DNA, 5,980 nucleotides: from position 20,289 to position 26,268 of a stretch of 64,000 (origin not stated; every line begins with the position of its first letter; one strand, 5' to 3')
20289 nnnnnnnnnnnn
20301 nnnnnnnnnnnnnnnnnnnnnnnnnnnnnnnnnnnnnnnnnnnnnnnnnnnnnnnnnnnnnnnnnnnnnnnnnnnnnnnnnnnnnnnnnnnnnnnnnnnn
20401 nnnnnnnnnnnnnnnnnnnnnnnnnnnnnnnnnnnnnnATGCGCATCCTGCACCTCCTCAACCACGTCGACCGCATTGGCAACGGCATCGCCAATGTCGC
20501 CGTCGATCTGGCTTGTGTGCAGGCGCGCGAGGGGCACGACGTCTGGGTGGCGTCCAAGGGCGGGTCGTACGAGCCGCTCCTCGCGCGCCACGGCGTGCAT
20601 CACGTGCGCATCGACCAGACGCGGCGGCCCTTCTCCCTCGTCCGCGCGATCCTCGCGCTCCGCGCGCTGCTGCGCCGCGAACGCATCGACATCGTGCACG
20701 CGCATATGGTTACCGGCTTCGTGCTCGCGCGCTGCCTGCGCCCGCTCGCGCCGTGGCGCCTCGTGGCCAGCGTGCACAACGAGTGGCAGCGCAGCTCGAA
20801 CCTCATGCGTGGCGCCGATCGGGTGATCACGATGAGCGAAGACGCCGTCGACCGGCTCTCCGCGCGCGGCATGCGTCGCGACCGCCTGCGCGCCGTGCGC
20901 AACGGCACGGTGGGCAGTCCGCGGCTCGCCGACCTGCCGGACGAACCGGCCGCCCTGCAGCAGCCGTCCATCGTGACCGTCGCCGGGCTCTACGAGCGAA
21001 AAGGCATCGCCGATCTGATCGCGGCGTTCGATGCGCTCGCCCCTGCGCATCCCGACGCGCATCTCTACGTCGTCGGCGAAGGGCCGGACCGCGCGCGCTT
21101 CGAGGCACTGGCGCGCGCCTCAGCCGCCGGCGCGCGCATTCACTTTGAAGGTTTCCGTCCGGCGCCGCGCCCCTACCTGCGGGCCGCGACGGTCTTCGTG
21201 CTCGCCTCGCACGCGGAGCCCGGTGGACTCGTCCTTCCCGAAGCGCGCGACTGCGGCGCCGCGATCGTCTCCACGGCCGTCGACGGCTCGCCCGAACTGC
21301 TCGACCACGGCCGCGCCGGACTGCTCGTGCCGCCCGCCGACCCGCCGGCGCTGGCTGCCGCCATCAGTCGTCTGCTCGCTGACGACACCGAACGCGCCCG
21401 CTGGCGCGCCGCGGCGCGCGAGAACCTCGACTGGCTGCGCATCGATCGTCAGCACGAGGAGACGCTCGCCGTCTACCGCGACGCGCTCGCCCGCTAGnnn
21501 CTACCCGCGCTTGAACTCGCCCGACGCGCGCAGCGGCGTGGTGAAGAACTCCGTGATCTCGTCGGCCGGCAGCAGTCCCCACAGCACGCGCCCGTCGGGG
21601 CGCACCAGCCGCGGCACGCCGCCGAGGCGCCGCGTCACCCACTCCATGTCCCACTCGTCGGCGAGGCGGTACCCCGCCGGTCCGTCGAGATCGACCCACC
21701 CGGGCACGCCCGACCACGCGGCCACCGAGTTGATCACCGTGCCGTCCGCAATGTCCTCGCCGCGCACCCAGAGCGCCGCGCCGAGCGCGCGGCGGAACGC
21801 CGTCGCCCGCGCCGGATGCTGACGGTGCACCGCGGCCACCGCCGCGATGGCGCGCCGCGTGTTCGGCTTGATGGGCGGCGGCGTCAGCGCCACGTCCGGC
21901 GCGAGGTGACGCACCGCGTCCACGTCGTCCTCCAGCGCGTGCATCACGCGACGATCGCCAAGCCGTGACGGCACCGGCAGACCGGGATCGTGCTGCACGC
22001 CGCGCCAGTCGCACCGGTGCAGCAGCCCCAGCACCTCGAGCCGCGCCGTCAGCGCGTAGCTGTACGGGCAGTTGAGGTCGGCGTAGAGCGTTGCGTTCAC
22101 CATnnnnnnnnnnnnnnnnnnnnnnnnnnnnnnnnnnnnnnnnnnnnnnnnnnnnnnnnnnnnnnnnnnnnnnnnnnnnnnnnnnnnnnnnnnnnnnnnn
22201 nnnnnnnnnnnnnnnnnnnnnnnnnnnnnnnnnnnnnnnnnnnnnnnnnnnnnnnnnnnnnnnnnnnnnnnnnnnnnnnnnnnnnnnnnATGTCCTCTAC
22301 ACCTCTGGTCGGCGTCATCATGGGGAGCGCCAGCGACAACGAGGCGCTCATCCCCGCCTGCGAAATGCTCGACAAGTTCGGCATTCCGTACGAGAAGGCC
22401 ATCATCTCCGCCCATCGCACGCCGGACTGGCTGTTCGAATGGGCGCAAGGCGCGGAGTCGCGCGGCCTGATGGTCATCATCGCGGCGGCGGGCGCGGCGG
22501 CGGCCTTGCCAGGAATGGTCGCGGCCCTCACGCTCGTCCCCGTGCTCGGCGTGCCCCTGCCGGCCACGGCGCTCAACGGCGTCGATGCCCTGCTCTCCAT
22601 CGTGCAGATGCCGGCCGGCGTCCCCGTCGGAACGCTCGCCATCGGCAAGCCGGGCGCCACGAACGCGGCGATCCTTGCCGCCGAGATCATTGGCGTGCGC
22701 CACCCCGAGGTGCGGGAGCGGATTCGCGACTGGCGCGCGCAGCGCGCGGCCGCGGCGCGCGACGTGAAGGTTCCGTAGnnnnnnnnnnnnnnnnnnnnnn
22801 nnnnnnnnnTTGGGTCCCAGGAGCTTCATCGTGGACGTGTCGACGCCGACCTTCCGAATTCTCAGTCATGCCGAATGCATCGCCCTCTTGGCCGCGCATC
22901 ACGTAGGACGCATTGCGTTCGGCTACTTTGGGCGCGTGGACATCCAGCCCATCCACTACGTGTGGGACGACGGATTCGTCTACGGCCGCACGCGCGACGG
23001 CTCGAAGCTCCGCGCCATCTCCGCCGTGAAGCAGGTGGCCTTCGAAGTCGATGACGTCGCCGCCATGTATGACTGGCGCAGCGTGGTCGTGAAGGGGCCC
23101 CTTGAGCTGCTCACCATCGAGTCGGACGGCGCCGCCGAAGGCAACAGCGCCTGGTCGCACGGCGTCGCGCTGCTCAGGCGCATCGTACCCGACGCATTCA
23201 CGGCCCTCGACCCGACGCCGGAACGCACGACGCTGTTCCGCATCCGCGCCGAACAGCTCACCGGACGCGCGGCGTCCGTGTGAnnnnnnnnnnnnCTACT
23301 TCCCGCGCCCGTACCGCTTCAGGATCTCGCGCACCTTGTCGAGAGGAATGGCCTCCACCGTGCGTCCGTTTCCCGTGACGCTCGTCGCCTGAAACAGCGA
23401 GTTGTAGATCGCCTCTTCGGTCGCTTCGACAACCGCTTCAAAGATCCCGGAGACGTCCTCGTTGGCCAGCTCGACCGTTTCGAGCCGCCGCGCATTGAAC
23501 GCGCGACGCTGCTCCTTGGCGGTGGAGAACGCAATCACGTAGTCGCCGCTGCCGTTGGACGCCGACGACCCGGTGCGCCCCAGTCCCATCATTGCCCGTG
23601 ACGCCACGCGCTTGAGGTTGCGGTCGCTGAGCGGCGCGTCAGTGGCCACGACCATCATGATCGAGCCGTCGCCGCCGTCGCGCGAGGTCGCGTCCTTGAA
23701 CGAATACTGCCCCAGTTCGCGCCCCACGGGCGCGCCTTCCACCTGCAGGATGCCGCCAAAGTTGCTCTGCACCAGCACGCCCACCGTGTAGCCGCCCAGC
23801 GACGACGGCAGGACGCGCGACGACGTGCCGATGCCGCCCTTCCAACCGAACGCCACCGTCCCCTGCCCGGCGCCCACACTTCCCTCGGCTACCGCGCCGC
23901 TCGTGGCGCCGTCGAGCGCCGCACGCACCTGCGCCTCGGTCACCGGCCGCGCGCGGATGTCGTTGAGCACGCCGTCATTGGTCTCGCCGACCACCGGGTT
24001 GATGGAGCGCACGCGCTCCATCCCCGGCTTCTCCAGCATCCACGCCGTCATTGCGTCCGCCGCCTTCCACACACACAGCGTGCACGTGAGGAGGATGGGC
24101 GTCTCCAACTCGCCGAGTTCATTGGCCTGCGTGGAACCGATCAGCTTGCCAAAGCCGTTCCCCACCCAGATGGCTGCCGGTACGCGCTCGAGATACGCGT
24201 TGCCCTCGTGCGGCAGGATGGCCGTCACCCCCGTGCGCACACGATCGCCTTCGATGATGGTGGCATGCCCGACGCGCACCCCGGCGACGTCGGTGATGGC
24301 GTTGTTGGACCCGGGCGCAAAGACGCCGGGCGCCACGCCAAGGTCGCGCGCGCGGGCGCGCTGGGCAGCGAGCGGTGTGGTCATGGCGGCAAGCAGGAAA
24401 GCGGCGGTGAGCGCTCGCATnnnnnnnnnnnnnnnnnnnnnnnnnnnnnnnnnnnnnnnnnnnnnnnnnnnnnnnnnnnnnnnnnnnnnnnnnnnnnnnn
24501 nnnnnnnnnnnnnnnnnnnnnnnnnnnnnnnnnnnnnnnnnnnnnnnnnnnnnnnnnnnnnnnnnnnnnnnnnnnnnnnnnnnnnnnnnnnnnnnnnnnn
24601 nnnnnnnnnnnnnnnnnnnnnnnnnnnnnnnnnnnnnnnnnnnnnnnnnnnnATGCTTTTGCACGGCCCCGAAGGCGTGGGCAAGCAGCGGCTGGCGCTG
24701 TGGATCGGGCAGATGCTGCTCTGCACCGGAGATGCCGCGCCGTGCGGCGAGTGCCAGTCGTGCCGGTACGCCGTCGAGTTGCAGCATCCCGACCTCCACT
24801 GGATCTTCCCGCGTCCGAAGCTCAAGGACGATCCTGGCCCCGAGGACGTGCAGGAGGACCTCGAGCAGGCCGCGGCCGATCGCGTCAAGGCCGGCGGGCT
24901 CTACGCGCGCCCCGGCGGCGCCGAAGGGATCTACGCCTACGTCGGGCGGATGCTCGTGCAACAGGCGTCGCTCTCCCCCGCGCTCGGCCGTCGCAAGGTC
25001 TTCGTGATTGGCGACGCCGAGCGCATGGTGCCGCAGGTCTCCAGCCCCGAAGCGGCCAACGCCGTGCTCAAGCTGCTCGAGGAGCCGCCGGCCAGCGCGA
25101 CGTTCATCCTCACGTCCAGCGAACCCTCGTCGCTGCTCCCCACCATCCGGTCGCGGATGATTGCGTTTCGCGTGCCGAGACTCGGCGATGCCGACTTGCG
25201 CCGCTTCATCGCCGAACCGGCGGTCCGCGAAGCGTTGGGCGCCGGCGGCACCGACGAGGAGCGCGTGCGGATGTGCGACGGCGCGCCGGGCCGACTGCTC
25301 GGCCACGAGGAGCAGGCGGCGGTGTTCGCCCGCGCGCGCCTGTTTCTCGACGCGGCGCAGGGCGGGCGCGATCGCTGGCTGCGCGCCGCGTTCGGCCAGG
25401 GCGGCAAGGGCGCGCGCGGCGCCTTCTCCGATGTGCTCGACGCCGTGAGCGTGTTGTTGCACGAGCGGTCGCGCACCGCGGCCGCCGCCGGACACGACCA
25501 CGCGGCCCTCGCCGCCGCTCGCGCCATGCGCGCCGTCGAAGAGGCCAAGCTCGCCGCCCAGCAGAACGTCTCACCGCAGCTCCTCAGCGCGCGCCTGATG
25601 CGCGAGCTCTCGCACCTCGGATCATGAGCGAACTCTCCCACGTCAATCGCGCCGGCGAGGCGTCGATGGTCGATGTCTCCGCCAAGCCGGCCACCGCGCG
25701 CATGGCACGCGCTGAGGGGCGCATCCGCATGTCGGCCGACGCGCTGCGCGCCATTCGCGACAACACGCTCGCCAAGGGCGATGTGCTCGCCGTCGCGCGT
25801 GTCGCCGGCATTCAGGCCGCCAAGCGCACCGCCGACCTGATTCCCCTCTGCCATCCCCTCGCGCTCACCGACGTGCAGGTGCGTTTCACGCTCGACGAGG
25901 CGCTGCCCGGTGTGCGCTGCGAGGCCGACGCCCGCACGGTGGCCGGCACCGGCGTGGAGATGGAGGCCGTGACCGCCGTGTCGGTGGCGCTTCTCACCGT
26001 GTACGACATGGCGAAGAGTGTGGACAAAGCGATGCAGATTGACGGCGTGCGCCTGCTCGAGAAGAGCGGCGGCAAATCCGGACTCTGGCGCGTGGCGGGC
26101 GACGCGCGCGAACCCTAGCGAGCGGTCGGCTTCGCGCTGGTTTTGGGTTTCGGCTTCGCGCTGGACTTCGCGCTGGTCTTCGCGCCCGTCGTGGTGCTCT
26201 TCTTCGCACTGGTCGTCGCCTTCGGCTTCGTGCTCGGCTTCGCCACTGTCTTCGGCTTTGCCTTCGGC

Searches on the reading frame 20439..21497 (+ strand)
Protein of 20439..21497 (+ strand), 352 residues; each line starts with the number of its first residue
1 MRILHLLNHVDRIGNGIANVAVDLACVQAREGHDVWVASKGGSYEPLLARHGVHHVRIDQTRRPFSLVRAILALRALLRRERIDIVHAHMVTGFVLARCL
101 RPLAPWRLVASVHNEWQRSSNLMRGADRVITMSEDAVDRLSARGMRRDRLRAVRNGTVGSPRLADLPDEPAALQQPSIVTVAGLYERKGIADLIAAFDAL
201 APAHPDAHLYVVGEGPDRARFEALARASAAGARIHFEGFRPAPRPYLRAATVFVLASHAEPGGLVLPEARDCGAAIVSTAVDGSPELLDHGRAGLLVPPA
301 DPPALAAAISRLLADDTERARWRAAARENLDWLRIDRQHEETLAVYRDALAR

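Call 101: search_protein_families(library=pfam, proteins=[window:20439-21497:+], max_evalue=0.00001)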
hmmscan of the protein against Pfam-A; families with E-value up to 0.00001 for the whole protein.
window:20439-21497:+ (352 aa): 5 families
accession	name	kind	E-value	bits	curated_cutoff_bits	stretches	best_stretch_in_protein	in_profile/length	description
PF00534.26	Glycos_transf_1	-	2.5e-33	115.5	26.4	1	172-328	12-171/172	Glycosyl transferases group 1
PF13692.12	Glyco_trans_1_4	-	3e-32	112.2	27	1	176-315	2-142/142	Glycosyl transferases group 1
PF13439.12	Glyco_transf_4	-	1.2e-19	71.4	28.5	1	15-156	2-165/170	Glycosyltransferase Family 4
PF13579.12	Glyco_trans_4_4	-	9.1e-15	55.8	29.7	1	15-156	1-158/158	Glycosyl transferase 4-like domain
PF13477.12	Glyco_trans_4_2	-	2.3e-09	38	23.4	1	29-113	21-107/139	Glycosyl transferase 4-like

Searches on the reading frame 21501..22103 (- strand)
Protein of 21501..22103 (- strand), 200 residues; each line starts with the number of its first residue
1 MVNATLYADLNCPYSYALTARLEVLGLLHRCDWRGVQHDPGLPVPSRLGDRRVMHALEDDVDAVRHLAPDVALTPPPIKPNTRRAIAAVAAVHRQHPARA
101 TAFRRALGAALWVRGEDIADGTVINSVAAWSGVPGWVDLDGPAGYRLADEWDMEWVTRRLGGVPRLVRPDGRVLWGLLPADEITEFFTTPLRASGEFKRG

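Call 101: search_protein_families(library=pfam, proteins=[window:21501-22103:-], max_evalue=0.00001)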
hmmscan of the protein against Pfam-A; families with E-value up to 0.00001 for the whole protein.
window:21501-22103:- (200 aa): 1 family
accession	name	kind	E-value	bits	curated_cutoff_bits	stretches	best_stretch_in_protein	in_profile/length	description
PF01323.26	DSBA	-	2.6e-08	34.3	25.6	1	6-183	4-186/191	DSBA-like thioredoxin domain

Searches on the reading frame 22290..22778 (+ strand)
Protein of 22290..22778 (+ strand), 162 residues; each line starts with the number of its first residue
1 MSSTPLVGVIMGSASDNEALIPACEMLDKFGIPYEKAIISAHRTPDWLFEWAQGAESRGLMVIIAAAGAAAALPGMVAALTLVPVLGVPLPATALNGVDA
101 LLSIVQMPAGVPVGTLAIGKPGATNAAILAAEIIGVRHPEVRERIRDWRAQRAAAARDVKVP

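Call 101: search_protein_families(library=pfam, proteins=[window:22290-22778:+], max_evalue=0.00001)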
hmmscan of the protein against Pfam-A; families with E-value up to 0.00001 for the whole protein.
window:22290-22778:+ (162 aa): 1 family
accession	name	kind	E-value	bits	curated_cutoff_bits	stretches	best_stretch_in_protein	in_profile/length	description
PF00731.26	AIRC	-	2.8e-57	192.9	30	1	7-153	2-146/148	AIR carboxylase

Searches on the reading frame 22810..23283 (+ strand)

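Call 101: search_protein_families(library=pfam, proteins=[window:22810-23283:+], max_evalue=0.00001)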
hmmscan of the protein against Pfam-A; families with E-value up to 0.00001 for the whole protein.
window:22810-23283:+ (157 aa): 1 family
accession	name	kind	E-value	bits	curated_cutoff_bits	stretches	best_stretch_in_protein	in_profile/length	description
PF12900.13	Pyridox_ox_2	-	2e-19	70.4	27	1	19-153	1-139/140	Pyridoxamine 5'-phosphate oxidase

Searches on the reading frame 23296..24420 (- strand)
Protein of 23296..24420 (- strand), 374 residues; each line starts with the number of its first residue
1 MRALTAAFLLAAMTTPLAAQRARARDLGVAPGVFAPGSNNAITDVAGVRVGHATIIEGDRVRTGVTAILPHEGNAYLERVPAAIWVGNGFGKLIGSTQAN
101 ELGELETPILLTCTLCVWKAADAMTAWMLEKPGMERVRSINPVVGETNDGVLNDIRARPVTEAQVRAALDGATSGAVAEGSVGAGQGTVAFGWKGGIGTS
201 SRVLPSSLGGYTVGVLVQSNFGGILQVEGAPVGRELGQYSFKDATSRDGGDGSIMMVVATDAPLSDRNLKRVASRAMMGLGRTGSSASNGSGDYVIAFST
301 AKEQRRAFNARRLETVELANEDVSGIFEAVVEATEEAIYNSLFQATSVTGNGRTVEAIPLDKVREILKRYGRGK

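Call 101: search_protein_families(library=pfam, proteins=[window:23296-24420:-], max_evalue=0.00001)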
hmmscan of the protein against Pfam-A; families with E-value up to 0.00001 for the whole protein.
window:23296-24420:- (374 aa): 1 family
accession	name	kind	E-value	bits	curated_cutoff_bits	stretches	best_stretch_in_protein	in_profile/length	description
PF03576.19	Peptidase_S58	-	5.9e-116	387.7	23.9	1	40-354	1-306/307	Peptidase family S58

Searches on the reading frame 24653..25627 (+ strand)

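Call 101: search_protein_families(library=pfam, proteins=[window:24653-25627:+], max_evalue=0.00001)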
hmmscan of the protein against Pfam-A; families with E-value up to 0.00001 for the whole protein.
window:24653-25627:+ (324 aa): 1 family
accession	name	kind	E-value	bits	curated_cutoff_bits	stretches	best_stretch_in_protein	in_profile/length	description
PF13177.12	DNA_pol3_delta2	-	5.3e-32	111.5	27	1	2-175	23-158/161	DNA polymerase III, delta subunit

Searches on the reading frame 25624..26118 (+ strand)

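Call 102: search_protein_families(library=pfam, proteins=[window:25624-26118:+], max_evalue=0.00001)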
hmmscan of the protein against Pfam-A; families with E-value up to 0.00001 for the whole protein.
window:25624-26118:+ (164 aa): 1 family
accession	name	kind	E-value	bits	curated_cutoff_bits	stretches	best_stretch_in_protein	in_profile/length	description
PF01967.27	MoaC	-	3.5e-56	189.4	27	1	15-150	1-136/136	MoaC family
